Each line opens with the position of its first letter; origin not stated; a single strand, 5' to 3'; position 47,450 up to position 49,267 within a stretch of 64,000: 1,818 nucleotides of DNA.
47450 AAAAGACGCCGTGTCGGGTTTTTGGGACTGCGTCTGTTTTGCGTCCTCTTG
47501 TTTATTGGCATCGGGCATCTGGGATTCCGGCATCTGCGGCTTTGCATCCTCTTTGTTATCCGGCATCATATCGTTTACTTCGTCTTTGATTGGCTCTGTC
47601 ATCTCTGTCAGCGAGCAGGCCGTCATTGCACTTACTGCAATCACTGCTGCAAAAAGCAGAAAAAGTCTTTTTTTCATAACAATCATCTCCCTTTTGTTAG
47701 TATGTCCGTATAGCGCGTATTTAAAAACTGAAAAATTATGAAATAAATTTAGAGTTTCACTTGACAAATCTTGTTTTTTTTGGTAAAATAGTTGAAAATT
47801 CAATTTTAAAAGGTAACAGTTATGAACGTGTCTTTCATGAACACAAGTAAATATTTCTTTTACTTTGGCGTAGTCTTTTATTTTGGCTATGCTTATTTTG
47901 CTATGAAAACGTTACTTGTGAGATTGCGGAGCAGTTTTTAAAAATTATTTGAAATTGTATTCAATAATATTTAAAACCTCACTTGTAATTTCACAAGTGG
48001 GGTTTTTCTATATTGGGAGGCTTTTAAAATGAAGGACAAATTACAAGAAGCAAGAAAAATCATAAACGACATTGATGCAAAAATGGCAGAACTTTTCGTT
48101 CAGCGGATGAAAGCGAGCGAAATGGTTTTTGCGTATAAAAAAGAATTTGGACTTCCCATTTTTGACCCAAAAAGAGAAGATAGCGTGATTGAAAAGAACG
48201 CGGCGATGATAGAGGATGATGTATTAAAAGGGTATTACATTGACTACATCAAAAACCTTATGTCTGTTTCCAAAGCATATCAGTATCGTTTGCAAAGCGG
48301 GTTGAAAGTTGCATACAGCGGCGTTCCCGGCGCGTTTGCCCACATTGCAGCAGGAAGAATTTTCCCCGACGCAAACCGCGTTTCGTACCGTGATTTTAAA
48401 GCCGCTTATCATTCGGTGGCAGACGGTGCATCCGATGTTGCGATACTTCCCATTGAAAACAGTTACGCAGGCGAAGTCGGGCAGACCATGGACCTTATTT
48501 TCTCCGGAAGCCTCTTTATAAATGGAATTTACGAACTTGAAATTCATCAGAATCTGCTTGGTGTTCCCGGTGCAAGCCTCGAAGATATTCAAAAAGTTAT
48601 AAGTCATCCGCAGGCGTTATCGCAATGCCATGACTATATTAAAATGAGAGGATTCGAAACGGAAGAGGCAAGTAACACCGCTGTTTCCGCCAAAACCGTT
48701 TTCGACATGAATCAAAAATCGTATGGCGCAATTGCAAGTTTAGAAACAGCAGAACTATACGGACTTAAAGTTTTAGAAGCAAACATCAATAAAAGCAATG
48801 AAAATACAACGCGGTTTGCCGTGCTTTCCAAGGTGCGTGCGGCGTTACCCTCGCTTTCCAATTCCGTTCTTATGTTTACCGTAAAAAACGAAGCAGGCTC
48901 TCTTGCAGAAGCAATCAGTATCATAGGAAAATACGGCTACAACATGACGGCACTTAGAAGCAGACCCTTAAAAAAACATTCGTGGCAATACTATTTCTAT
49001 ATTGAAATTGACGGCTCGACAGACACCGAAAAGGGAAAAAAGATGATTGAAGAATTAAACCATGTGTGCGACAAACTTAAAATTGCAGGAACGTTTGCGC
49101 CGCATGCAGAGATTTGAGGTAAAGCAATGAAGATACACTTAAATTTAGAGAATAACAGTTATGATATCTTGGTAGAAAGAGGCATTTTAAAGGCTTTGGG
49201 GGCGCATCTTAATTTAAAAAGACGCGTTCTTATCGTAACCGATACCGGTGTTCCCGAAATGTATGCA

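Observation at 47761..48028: Ribosome-mediated attenuator with a Phe/Tyr-rich leader peptide upstream of pheA-aroB-aroA-tyrA-DAHP synthase in a Firmicute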

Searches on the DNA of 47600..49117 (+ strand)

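Call 3: search_rna_families(source=window, start=47600, end=48200, threshold=evalue, max_evalue=10, show_alignments=3)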
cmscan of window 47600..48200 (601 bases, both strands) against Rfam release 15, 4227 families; matches with E-value up to 10: 21.
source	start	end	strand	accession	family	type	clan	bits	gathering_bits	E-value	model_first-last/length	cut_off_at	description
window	47946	48009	+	RF02428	SpF11_sRNA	Gene; sRNA;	-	28.7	54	0.025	1-95/95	no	Streptococcus sRNA SpF11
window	47900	48014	+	RF04312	trpB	Cis-reg;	-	26.6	59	0.17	1-107/107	no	trpB ncRNA motif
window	47931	48014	+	RF02371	PyrG_leader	Cis-reg; leader;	-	24.1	65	0.74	1-78/78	no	PyrG leader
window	47930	48010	+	RF00515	PyrR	Cis-reg;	-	23.9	54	0.53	1-115/115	no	PyrR binding site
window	47926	48013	+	RF02397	sau-5971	Gene; sRNA;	-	23.6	90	0.077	1-96/96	no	Staphylococcus sRNA sau-5971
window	47907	48005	+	RF04134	MIR7504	Gene; miRNA;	-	22.7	83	0.18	1-124/124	no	MIR7504 microRNA precursor family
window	47907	48007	+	RF04130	MIR7996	Gene; miRNA;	-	22.3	119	0.14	1-190/190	no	MIR7996 microRNA precursor family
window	47934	48007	+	RF01819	RsaD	Gene; sRNA;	-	21.7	50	0.16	1-189/189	no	RNA Staph. aureus D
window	47912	48000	+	RF03284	mir-4637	Gene; miRNA;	-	20.4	89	0.3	1-84/84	no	mir-4637 microRNA precursor family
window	48025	48165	+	RF00635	HAR1A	Gene; lncRNA;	-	20.1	40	7.6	1-118/118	no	Highly accelerated region 1A/1B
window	47939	48005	+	RF02844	RefA9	Gene; antisense;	-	20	49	1.6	1-64/64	no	Enterococcus sRNA A9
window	47960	48018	+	RF04174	MIR4208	Gene; miRNA;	-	19.7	140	2.2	1-191/191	no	MIR4208 microRNA precursor family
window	47810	47911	+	RF01208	snoR99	Gene; snRNA; snoRNA; HACA-box;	-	19.6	41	1.7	1-106/106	no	Small nucleolar RNA snoR99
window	47779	47820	+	RF01363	CRISPR-DR50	Gene; CRISPR;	-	19.6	47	3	1-46/46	no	CRISPR RNA direct repeat element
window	47904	48008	+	RF03664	MIR6288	Gene; miRNA;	-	18.8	74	0.65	1-92/92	no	MIR6288 microRNA precursor family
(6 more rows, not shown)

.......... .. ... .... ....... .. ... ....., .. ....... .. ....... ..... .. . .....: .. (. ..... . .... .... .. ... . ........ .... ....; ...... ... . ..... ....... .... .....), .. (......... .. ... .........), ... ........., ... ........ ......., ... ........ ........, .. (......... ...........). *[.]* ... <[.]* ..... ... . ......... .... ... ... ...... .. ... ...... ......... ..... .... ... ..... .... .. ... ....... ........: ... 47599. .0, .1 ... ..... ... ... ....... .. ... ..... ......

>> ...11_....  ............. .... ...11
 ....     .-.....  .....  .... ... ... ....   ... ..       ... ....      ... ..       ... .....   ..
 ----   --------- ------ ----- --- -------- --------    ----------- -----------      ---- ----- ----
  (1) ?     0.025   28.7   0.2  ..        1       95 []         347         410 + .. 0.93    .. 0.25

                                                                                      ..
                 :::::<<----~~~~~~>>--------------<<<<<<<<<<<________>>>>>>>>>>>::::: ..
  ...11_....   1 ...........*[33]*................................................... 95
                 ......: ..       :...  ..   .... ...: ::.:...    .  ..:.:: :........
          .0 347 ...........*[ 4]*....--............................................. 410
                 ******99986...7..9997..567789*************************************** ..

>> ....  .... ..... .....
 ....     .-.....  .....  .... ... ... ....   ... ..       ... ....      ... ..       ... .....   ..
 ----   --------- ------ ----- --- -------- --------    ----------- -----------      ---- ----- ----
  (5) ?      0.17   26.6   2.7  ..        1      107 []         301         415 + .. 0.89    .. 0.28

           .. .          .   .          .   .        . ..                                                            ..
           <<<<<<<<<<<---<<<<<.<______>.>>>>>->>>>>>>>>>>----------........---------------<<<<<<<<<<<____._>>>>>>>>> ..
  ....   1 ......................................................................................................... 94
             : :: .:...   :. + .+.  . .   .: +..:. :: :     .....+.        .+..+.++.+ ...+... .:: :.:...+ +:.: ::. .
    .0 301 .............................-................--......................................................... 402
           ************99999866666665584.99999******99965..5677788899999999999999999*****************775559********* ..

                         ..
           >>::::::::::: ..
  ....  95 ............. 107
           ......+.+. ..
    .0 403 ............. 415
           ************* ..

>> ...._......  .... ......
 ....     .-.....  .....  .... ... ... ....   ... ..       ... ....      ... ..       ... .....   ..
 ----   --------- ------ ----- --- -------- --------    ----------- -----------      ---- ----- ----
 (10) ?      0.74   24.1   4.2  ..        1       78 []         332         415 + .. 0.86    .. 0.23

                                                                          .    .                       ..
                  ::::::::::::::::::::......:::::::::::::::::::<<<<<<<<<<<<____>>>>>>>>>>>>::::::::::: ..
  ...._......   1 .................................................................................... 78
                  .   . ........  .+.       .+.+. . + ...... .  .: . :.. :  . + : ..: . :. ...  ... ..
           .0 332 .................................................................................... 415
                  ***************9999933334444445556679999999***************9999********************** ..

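Call 17: search_rna_families(sources=[L005, L007, L018, L062, L065, L066, L012, L026, L039], threshold=gathering, show_alignments=2)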
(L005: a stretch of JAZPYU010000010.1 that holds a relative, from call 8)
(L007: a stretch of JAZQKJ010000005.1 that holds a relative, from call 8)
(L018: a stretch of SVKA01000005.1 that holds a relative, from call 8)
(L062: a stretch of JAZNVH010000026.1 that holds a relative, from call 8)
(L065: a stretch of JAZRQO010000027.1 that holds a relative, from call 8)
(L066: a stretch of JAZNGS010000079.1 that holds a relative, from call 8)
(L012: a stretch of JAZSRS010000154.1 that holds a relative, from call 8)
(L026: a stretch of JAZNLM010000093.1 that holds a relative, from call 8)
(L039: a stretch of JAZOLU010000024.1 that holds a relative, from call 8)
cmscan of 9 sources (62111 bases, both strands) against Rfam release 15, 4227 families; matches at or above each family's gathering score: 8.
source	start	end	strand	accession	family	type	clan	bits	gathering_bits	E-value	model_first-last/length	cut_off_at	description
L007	701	1049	+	RF00023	tmRNA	Gene;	CL00001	165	47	2.5e-65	1-374/374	no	transfer-messenger RNA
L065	785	1131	+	RF00023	tmRNA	Gene;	CL00001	158.9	47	9.3e-63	1-374/374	no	transfer-messenger RNA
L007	2626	2870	+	RF00230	T-box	Cis-reg; leader;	-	108.3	93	5.5e-23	1-219/219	no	T-box leader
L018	2680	2928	+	RF00230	T-box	Cis-reg; leader;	-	106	93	2.1e-22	1-219/219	no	T-box leader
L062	2703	2951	+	RF00230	T-box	Cis-reg; leader;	-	105.2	93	3.4e-22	1-219/219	no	T-box leader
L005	2699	2949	+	RF00230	T-box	Cis-reg; leader;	-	100.1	93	7e-21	1-219/219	no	T-box leader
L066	1043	1291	+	RF00230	T-box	Cis-reg; leader;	-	98.8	93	1.5e-20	1-219/219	no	T-box leader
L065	2645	2894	+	RF00230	T-box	Cis-reg; leader;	-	98.3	93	2e-20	1-219/219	no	T-box leader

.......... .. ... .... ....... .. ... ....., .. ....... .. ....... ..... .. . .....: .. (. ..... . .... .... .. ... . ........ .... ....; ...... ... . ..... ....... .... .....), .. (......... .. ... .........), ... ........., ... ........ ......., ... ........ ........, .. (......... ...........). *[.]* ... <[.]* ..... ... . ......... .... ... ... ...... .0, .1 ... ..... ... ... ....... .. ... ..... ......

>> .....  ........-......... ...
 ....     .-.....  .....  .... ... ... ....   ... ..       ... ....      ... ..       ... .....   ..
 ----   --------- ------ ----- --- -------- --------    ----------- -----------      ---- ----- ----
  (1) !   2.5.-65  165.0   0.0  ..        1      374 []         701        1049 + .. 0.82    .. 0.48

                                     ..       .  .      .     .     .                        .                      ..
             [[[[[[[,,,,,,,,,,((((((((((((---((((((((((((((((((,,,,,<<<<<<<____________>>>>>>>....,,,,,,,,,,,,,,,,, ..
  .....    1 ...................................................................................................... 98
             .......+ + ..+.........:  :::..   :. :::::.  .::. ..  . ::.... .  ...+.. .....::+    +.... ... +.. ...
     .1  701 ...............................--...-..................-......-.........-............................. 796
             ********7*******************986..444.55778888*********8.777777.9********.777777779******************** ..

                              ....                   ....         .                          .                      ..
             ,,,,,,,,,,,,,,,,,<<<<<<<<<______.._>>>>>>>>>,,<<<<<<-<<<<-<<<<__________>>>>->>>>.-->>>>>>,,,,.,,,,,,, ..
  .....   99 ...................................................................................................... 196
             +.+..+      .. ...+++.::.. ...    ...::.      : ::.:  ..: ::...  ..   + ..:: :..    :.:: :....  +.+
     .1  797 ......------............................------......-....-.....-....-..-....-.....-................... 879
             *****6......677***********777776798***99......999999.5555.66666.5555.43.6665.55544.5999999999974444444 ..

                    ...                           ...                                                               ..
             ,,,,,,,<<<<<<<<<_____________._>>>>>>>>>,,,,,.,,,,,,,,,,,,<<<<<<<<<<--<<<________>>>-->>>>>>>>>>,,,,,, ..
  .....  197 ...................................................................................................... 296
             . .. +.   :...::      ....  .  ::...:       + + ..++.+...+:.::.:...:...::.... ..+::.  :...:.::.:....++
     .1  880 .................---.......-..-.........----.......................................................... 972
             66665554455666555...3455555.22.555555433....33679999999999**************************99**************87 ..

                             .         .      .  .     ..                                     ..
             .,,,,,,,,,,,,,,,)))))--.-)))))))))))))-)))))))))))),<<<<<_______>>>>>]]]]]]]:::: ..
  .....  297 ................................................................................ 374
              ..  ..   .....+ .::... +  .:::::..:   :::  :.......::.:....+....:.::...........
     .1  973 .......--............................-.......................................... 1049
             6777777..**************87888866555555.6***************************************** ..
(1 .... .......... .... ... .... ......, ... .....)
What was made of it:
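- On T-box leader (RF00230): The same model scores 98-108 bits at the equivalent position in six relatives (call 17).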

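Call 52: search_rna_families(source=L007, start=2580, end=3010, threshold=gathering, show_alignments=1)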
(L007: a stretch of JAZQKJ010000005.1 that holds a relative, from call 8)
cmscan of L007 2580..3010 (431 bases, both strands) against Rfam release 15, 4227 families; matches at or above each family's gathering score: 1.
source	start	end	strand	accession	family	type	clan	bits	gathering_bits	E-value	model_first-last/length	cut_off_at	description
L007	2626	2870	+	RF00230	T-box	Cis-reg; leader;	-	108.3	93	3.8e-25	1-219/219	no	T-box leader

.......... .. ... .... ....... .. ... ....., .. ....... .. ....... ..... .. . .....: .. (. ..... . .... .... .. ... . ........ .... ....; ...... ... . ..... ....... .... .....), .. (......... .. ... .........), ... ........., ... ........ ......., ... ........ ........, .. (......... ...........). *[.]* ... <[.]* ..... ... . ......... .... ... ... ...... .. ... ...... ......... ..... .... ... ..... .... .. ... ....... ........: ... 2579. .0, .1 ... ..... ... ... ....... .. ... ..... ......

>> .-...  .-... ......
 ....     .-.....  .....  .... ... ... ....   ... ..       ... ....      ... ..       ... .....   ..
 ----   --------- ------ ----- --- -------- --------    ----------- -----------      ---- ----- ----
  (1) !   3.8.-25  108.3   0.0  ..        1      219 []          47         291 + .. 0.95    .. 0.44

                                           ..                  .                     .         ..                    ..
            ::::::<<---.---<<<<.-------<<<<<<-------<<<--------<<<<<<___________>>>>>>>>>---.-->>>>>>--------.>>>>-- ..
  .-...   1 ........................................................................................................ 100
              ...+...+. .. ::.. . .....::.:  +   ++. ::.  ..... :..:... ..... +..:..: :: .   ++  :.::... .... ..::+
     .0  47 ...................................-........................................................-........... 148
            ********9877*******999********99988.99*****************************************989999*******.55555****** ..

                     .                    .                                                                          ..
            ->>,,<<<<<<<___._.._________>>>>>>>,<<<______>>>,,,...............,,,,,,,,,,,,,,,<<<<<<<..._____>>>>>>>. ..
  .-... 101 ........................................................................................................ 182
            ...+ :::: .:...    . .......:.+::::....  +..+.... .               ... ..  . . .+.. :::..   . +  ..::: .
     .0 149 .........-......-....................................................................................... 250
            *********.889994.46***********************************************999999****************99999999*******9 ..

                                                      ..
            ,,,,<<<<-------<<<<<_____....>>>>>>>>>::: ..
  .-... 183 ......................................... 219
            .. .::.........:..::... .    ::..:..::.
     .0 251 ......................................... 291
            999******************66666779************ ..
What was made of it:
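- Closest known: T-box leader. Same: It sits at the same genomic position, before the orthologous pheA operon, in six related species (calls 17, 52).
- A Phe-specific T-box occupies the same position in six relatives (calls 17, 52).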

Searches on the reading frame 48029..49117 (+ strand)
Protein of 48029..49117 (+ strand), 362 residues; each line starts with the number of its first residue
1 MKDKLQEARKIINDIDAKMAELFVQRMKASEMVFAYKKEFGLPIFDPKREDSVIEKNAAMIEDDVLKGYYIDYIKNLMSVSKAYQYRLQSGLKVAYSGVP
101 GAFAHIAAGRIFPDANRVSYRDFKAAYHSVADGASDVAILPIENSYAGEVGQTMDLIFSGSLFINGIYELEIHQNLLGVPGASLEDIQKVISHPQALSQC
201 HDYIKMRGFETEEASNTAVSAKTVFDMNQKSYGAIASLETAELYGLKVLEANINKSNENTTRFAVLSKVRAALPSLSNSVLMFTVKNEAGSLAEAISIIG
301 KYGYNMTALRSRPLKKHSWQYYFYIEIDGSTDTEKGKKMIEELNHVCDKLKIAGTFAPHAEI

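Call 5: search_protein_families(library=ncbifam, proteins=[window:48029-49117:+])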
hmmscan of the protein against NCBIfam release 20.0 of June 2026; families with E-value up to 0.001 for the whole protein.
window:48029-49117:+ (362 aa): 16 families
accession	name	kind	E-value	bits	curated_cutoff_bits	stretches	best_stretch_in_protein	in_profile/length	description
NF008866.0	PRK11899.1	equivalog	2e-60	204.4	359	1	93-359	7-276/283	prephenate dehydratase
NF008865.0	PRK11898.1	equivalog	3.6e-58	197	219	1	93-357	3-277/284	prephenate dehydratase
NF007910.0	PRK10622.1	equivalog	2.1e-44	152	577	1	3-357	5-376/386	bifunctional chorismate mutase/prephenate dehydratase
TIGR01805.1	CM_mono_grmpos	equivalog_domain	1.3e-18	67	71.2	1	5-85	1-81/81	chorismate mutase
NF004925.0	PRK06285.1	equivalog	2.2e-13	50.1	77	1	1-86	5-91/99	chorismate mutase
TIGR01791.2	CM_archaeal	equivalog_domain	2.7e-10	40.1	66.95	1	5-85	1-82/83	chorismate mutase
NF005965.0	PRK08055.1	equivalog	2.4e-09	36.9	179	1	16-89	28-102/182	chorismate mutase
TIGR01268.1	Phe4hydrox_tetr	equivalog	5.4e-09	35.3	704.8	1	277-348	15-85/436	phenylalanine 4-monooxygenase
NF008400.0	PRK11199.1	equivalog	1.5e-08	34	273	1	1-79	1-80/374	bifunctional chorismate mutase/prephenate dehydrogenase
NF006691.0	PRK09239.1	equivalog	5.7e-07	29.6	120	1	2-63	9-70/108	chorismate mutase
TIGR01795.1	CM_mono_cladeE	equivalog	1.8e-06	28.4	107.55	1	2-70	2-70/94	chorismate mutase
TIGR01806.1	CM_mono2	equivalog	2e-06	27.9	74.15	1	18-90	8-81/114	gamma subclass chorismate mutase AroQ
TIGR01799.1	CM_T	equivalog_domain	2.5e-06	27.5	95.9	1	5-59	1-55/83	chorismate mutase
TIGR01808.1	CM_M_hiGC-arch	equivalog_domain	1.8e-05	24.7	52.15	1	5-58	2-55/74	chorismate mutase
NF009239.0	PRK12595.1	equivalog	0.00029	19.9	279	1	1-66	2-71/360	bifunctional 3-deoxy-7-phosphoheptulonate synthase/chorismate mutase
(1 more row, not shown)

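Call 8: find_related_loci(query=window:48029-49117:+, collection=genome_contigs, flank=3000)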
Query window:48029-49117:+ (362 aa) in genome_contigs; peptide patterns used: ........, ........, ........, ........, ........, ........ (x = any residue, [..] = any of these).
481 stretches matched a pattern; 448 encode a relative of the query (tblastn E <= 1e-3); the best 80 are kept; 80 distinct loci.
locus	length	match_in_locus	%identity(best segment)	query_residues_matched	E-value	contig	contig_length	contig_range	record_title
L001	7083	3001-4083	82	1-361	0e+0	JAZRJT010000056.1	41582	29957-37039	MAG: Clostridia bacterium isolate T1900045462_YK20190153.MAGScoT_cleanbin_000003 SGB_7196_k141_806822, whole genome shot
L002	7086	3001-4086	82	1-362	0e+0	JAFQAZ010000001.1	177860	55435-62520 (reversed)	MAG: Clostridia bacterium isolate RGIG1655 Goat_Cecum-1__c516, whole genome shotgun sequence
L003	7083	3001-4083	81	1-361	0e+0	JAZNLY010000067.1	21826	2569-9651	MAG: Candidatus Fimenecus sp. isolate T1900044665_TS20190131.MAGScoT_cleanbin_000035 SGB_1556_k141_365758, whole genome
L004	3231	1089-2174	82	1-362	0e+0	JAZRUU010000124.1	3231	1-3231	MAG: Clostridia bacterium isolate T1900045336_YK20190025.MAGScoT_cleanbin_000022 SGB_6604_k141_888328, whole genome shot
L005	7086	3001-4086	81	1-362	0e+0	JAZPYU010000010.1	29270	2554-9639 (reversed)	MAG: Ructibacterium sp. isolate T1900044646_TS20190112.MAGScoT_cleanbin_000042 SGB_1371_k141_695613, whole genome shotgu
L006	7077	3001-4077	83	1-362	0e+0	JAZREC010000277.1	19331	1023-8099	MAG: Clostridia bacterium isolate T1900045501_YK20190195.MAGScoT_cleanbin_000007 SGB_7500_k141_1477956, whole genome sho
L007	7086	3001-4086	81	1-362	0e+0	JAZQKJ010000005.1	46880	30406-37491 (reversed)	MAG: Ructibacterium sp. isolate T1900044615_TS20190081.MAGScoT_cleanbin_000008 SGB_837_k141_218453, whole genome shotgun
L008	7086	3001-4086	81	1-362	0e+0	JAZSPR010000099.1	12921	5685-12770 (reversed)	MAG: Acutalibacteraceae bacterium isolate T1900044545_TS20190011.MAGScoT_cleanbin_000045 SGB_129_k141_3896281, whole gen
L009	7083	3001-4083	81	1-361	0e+0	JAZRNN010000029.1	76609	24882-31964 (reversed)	MAG: Clostridia bacterium isolate T1900045408_YK20190098.MAGScoT_cleanbin_000003 SGB_7000_k141_2641772, whole genome sho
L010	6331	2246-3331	81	1-362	0e+0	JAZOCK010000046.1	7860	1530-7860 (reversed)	MAG: Congzhengia sp. isolate T1900044756_TS20190222.MAGScoT_cleanbin_000043 SGB_2282_k141_2849694, whole genome shotgun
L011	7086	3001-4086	81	1-362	0e+0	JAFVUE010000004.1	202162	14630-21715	MAG: Clostridia bacterium isolate RGIG5398 Sheep_Colon-3__c277419, whole genome shotgun sequence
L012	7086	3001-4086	80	1-362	0e+0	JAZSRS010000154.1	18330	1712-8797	MAG: Faecousia sp. isolate T1900044536_TS20190002.MAGScoT_cleanbin_000028 SGB_17_k141_1693175, whole genome shotgun sequ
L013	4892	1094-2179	80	1-362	0e+0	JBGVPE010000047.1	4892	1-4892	MAG: Acutalibacteraceae bacterium isolate fecal_MAG_195 fecal_MAG_195_contig_0047, whole genome shotgun sequence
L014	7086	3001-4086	81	1-362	0e+0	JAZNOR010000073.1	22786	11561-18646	MAG: Eubacteriales bacterium isolate T1900044841_TS20190307.MAGScoT_cleanbin_000058 SGB_2944_k141_1471508, whole genome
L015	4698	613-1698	82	1-362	0e+0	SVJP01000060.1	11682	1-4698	MAG: Oscillospiraceae bacterium isolate SIG438 NODE_90772_length_11682_cov_1.188490, whole genome shotgun sequence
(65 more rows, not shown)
